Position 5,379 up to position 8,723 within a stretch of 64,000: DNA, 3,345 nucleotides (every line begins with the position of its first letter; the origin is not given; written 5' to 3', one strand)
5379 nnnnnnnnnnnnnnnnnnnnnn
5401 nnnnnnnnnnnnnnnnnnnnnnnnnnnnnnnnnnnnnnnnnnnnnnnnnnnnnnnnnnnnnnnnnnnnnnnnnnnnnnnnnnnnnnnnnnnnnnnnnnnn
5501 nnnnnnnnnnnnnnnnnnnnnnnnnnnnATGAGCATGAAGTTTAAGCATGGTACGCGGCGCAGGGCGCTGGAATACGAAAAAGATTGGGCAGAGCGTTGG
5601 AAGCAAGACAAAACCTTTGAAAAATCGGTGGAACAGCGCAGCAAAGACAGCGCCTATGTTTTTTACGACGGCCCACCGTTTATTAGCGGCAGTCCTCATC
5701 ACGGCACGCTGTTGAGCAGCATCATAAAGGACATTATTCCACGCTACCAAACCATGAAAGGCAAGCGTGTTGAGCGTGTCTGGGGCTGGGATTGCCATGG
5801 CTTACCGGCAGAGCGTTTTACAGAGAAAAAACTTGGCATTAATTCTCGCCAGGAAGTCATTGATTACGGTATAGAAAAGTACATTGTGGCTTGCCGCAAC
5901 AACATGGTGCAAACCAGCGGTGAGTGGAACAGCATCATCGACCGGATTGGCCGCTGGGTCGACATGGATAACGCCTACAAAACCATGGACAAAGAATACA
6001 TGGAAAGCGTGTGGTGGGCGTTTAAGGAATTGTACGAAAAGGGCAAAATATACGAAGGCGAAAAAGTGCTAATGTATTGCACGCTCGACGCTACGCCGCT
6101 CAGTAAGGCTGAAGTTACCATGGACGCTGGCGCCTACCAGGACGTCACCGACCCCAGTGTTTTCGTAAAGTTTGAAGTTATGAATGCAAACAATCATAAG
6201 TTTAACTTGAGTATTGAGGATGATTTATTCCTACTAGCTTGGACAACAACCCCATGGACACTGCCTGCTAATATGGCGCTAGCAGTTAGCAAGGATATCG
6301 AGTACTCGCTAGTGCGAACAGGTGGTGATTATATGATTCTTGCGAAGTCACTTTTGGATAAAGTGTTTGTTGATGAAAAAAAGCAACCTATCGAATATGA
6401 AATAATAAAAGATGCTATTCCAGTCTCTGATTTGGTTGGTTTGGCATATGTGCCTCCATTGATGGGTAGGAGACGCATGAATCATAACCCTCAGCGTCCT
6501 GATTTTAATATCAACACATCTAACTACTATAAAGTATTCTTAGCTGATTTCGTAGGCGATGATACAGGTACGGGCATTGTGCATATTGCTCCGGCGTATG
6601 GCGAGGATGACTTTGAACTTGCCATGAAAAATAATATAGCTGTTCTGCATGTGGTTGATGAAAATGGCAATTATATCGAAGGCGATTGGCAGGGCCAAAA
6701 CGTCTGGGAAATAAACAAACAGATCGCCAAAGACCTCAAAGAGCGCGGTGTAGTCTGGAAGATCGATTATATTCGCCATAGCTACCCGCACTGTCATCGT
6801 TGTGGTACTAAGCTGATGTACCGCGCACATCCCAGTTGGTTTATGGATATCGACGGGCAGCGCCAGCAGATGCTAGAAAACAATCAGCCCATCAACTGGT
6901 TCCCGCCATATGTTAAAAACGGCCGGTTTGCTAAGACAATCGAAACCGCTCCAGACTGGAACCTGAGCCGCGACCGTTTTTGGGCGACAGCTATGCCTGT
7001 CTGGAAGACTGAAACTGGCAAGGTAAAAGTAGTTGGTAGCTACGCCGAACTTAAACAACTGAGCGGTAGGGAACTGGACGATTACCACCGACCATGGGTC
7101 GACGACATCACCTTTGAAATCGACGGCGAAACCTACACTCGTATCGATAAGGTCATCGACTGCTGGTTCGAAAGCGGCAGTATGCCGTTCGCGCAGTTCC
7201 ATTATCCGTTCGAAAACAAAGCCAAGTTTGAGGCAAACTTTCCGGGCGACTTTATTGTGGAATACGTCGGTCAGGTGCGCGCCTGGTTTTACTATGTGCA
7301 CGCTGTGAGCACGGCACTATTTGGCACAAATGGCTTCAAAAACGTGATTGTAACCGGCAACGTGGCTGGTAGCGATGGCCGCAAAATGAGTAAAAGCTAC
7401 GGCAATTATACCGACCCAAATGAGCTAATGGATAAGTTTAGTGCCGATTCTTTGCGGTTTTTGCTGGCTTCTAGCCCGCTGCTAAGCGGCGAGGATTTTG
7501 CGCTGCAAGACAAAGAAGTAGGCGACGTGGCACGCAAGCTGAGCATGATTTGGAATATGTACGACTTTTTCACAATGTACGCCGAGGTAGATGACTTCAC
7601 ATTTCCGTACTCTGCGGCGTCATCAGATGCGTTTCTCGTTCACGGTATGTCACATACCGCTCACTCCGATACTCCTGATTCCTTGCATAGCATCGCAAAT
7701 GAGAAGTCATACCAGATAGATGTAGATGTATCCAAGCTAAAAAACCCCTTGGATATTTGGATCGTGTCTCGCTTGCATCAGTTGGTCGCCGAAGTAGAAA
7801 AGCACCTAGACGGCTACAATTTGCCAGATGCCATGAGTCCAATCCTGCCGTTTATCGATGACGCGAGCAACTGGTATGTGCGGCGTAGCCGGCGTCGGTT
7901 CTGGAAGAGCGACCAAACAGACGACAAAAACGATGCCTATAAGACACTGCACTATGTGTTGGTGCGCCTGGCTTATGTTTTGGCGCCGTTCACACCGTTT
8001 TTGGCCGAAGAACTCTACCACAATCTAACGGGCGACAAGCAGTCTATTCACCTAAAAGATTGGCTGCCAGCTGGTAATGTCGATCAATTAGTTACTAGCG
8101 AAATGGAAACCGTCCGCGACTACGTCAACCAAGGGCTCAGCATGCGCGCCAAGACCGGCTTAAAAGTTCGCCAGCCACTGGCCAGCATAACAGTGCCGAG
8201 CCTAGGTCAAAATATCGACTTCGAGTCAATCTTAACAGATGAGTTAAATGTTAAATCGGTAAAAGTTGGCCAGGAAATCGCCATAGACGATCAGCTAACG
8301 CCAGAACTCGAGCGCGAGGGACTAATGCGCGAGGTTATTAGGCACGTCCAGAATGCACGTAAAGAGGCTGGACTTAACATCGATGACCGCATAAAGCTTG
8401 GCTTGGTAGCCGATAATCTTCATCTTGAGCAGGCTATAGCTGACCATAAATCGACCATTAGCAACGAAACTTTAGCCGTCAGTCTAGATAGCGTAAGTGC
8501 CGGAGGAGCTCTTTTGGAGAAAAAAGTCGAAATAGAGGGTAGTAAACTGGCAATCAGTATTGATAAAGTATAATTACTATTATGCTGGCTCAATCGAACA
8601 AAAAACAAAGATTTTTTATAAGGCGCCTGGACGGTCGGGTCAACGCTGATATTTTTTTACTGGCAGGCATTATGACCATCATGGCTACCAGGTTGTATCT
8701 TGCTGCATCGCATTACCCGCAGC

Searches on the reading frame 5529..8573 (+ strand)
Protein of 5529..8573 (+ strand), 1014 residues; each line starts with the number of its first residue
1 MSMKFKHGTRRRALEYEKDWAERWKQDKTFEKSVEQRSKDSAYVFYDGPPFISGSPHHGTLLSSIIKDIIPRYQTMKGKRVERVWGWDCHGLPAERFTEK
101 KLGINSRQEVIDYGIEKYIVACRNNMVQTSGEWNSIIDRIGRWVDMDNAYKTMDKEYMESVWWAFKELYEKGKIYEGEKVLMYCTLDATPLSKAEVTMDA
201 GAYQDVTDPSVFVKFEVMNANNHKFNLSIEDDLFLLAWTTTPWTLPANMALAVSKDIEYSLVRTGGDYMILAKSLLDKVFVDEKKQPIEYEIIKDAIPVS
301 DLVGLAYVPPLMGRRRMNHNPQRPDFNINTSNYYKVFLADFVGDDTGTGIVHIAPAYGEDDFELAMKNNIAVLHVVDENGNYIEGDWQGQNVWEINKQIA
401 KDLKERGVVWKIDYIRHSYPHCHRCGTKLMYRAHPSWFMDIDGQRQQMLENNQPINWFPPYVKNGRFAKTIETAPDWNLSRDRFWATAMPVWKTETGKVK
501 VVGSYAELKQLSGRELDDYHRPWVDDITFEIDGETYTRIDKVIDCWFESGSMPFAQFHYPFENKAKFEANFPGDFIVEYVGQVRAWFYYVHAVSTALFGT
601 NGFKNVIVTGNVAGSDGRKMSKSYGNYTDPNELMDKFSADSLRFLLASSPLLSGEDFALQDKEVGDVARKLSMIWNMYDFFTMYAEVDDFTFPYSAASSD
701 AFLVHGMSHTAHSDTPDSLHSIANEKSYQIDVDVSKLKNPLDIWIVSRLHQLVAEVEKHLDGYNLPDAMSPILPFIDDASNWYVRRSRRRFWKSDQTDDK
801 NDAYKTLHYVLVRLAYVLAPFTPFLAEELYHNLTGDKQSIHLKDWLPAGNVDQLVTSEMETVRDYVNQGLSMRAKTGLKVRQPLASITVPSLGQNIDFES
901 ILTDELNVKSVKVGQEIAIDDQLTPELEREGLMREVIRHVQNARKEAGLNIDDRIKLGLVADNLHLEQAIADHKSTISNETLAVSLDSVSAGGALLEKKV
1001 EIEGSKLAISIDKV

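Call 5: search_protein_families(library=pfam, proteins=[window:5529-8573:+])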
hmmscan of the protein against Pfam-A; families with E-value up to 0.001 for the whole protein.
window:5529-8573:+ (1014 aa): 6 families
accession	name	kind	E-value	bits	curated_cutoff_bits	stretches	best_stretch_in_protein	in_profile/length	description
PF00133.28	tRNA-synt_1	-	8.4e-120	400.7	22.7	1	20-653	2-409/414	tRNA synthetases class I (I, L, M and V)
PF08264.19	Anticodon_1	-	4.7e-30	104.9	25.1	1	742-884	1-144/148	Anticodon-binding domain of tRNA ligase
PF19302.4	DUF5915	-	5.2e-23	82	27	1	893-1014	74-195/195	Domain of unknown function (DUF5915)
PF09334.17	tRNA-synt_1g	-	2.9e-18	66.3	20.1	2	50-198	8-137/391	tRNA synthetases class I (M)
PF13603.12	tRNA-synt_1_2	-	7.7e-05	22.7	25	1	334-381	98-145/185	Leucyl-tRNA synthetase, editing domain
PF01921.24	tRNA-synt_1f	-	0.00025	20.5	27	0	616-650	279-313/360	tRNA synthetases class I (K)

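Call 10: find_related_loci(query=window:5529-8573:+, collection=genome_contigs, flank=1500)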
Query window:5529-8573:+ (1014 aa) in genome_contigs; peptide patterns used: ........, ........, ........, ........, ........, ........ (x = any residue, [..] = any of these).
600 stretches matched a pattern (row limit reached: there are more); 585 encode a relative of the query (tblastn E <= 1e-3); the best 80 are kept; 80 distinct loci.
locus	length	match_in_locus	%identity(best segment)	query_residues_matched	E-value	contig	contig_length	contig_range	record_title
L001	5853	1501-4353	71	3-1014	0e+0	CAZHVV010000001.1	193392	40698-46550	MAG TPA_asm: uncultured Candidatus Saccharibacteria bacterium isolate SRP302447_co4_31 genome assembly, contig: NODE_231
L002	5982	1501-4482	72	2-1013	0e+0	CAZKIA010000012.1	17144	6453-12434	MAG TPA_asm: uncultured Candidatus Saccharibacteria bacterium isolate SRP285395_co1_3 genome assembly, contig: NODE_5187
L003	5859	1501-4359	71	3-1014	0e+0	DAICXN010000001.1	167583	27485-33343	MAG TPA_asm: Candidatus Saccharibacteria bacterium isolate clean1742 NODE_1_length_167583_cov_4.433113, whole genome sho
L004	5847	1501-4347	70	1-1013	0e+0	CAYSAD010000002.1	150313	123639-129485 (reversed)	MAG TPA_asm: uncultured Candidatus Saccharibacteria bacterium isolate SRP193066_co1_132 genome assembly, contig: NODE_15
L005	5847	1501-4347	69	1-1013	0e+0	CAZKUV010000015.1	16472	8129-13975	MAG TPA_asm: uncultured Candidatus Saccharibacteria bacterium isolate SRP268622_co1_260 genome assembly, contig: NODE_78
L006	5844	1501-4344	71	3-1013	0e+0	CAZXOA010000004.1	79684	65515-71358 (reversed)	MAG TPA_asm: uncultured Candidatus Saccharibacteria bacterium isolate SRP344714_co1_350 genome assembly, contig: NODE_70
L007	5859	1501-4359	69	3-1013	0e+0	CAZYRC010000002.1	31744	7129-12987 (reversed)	MAG TPA_asm: uncultured Candidatus Saccharibacteria bacterium isolate SRP170004_co1_166 genome assembly, contig: NODE_19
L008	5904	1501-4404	70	3-983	0e+0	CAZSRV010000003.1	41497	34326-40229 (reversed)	MAG TPA_asm: uncultured Candidatus Saccharibacteria bacterium isolate binchicken_co242_26 genome assembly, contig: NODE_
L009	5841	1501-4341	69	3-1014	0e+0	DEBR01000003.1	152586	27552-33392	MAG TPA_asm: Candidatus Saccharibacteria bacterium UBA2951 UBA2951_contig_16, whole genome shotgun sequence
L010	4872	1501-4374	69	1-1014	0e+0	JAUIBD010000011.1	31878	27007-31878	MAG: bacterium isolate 6_bin.24 NODE_1395_length_31878_cov_1.848918, whole genome shotgun sequence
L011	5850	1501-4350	68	3-1014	0e+0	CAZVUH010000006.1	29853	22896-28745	MAG TPA_asm: uncultured Candidatus Saccharibacteria bacterium isolate SRP193066_co1_97 genome assembly, contig: NODE_167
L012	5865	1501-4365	69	1-1014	0e+0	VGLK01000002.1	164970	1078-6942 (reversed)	MAG: Candidatus Saccharibacteria bacterium isolate K_DeepCast_1200m_m2_081 K_DeepCast_1200m_m2_081_Ga0194110_10000038, w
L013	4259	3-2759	71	5-984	0e+0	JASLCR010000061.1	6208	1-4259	MAG: Candidatus Saccharimonadales bacterium isolate SHSU_advanced.final.198 k67_18529878, whole genome shotgun sequence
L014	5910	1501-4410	68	1-1014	0e+0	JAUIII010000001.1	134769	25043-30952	MAG: bacterium isolate Co_bin.251 NODE_1348_length_134769_cov_2.017751, whole genome shotgun sequence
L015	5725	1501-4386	68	3-1014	0e+0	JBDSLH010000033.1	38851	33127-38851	MAG: Candidatus Saccharimonadales bacterium isolate cluster1_bin.365 k127_15741113, whole genome shotgun sequence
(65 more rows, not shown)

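Call 60: search_protein_families(library=ncbifam, proteins=[window:5529-8573:+])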
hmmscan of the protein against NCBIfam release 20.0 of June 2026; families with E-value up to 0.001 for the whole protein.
window:5529-8573:+ (1014 aa): 17 families
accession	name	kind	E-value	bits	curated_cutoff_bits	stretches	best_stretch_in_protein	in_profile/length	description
TIGR00392.1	ileS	equivalog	1.1e-244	814.5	621.4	2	15-693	10-684/861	isoleucine--tRNA ligase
NF000257.1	MupA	exception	1.5e-195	651.9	1900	3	18-691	10-657/1024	mupirocin-resistant isoleucine--tRNA ligase MupA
NF000258.1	MupB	exception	5.4e-194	646.9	1900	3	20-692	12-660/1033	mupirocin-resistant isoleucine--tRNA ligase MupB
TIGR00422.1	valS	equivalog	9.1e-116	387.9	612.1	3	340-688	260-594/863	valine--tRNA ligase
NF009687.0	PRK13208.1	equivalog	2.3e-110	370.1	738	2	338-911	257-786/801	valine--tRNA ligase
NF004349.1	PRK05729.1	equivalog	1.8e-102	344.1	704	2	336-889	250-741/860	valine--tRNA ligase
NF040702.1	ileS_w_GNAT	exception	9.1e-94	314.9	1999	2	336-692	495-849/1100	isoleucine--tRNA ligase, N-acetyltransferase domain-containing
NF011492.0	PRK14900.1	equivalog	8.4e-53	179.5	1783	3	339-683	269-595/1044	valine--tRNA ligase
NF008957.0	PRK12300.1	subfamily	1.7e-52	178.5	677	3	14-362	7-322/946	leucine--tRNA ligase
NF000540.1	alt_ValS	exception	1.2e-49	169.1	900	3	387-677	337-630/827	valine--tRNA ligase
TIGR00395.1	leuS_arch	equivalog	6e-48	163.5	648.5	3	16-362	3-316/938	leucine--tRNA ligase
TIGR00396.1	leuS_bact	equivalog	2.4e-35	121.9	548.4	2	15-199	5-169/843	leucine--tRNA ligase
TIGR00398.1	metG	equivalog_domain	3.7e-26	91.9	336.35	2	50-193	8-132/530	methionine--tRNA ligase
NF008900.0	PRK12267.1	equivalog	2.5e-19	69.2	598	2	51-229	14-167/648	methionine--tRNA ligase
NF001100.0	PRK00133.1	equivalog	1.6e-15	56.7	587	2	50-188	14-133/676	methionine--tRNA ligase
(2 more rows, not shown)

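Call 61: search_solved_structures(query=window:5529-8573:+, max_evalue=1e-20)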
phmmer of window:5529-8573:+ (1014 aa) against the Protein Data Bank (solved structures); distinct sequences matched with E-value up to 1e-20: 20.
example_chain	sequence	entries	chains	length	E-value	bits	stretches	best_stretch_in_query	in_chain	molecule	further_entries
8c8v_A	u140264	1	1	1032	1.3e-194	652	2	10-690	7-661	Isoleucine--tRNA ligase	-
8c8u_A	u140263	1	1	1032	1.5e-194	651.8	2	10-690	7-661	Isoleucine--tRNA ligase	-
8c9d_A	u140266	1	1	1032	4.1e-193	647.1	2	10-690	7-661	Isoleucine--tRNA ligase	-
8c8w_A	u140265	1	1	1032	3.4e-192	644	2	10-690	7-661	Isoleucine--tRNA ligase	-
1ile_A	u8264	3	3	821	8.3e-186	622.9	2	17-688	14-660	ISOLEUCYL-TRNA SYNTHETASE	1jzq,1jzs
8wnd_A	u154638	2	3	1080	1.1e-179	602.6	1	21-913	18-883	isoleucine--tRNA ligase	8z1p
9wqs_A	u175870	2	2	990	1.8e-175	588.7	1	21-913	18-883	Isoleucine--tRNA ligase, cytoplasmic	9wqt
7d5c_A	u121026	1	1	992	1.8e-175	588.7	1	21-913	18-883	Isoleucine--tRNA ligase, cytoplasmic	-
9w01_B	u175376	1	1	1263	2.7e-175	588.1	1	19-681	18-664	Isoleucine--tRNA ligase, cytoplasmic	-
6ldk_A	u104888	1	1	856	1.6e-173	582.2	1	21-683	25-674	Isoleucine--tRNA ligase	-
1ffy_A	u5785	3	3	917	1.9e-79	270.8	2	337-668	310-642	ISOLEUCYL-TRNA SYNTHETASE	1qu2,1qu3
8c9e_A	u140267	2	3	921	4.7e-76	259.5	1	17-680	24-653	Isoleucine--tRNA ligase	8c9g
8c9f_A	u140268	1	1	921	9.4e-74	251.9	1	17-680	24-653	Isoleucine--tRNA ligase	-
8wnf_A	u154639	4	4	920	9.2e-67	228.8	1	20-647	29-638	Isoleucine--tRNA ligase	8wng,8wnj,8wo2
8wni_A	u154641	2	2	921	9.2e-67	228.8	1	20-647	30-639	Isoleucine--tRNA ligase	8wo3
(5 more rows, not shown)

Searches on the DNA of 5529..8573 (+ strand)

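Call 53: search_rna_families(sources=[L001, L003, L005, L007, L008, L012, L016, L019, L021, L026, L027, L029, L030, L034, L036, L045, L052, L057, L063, L075], threshold=gathering)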
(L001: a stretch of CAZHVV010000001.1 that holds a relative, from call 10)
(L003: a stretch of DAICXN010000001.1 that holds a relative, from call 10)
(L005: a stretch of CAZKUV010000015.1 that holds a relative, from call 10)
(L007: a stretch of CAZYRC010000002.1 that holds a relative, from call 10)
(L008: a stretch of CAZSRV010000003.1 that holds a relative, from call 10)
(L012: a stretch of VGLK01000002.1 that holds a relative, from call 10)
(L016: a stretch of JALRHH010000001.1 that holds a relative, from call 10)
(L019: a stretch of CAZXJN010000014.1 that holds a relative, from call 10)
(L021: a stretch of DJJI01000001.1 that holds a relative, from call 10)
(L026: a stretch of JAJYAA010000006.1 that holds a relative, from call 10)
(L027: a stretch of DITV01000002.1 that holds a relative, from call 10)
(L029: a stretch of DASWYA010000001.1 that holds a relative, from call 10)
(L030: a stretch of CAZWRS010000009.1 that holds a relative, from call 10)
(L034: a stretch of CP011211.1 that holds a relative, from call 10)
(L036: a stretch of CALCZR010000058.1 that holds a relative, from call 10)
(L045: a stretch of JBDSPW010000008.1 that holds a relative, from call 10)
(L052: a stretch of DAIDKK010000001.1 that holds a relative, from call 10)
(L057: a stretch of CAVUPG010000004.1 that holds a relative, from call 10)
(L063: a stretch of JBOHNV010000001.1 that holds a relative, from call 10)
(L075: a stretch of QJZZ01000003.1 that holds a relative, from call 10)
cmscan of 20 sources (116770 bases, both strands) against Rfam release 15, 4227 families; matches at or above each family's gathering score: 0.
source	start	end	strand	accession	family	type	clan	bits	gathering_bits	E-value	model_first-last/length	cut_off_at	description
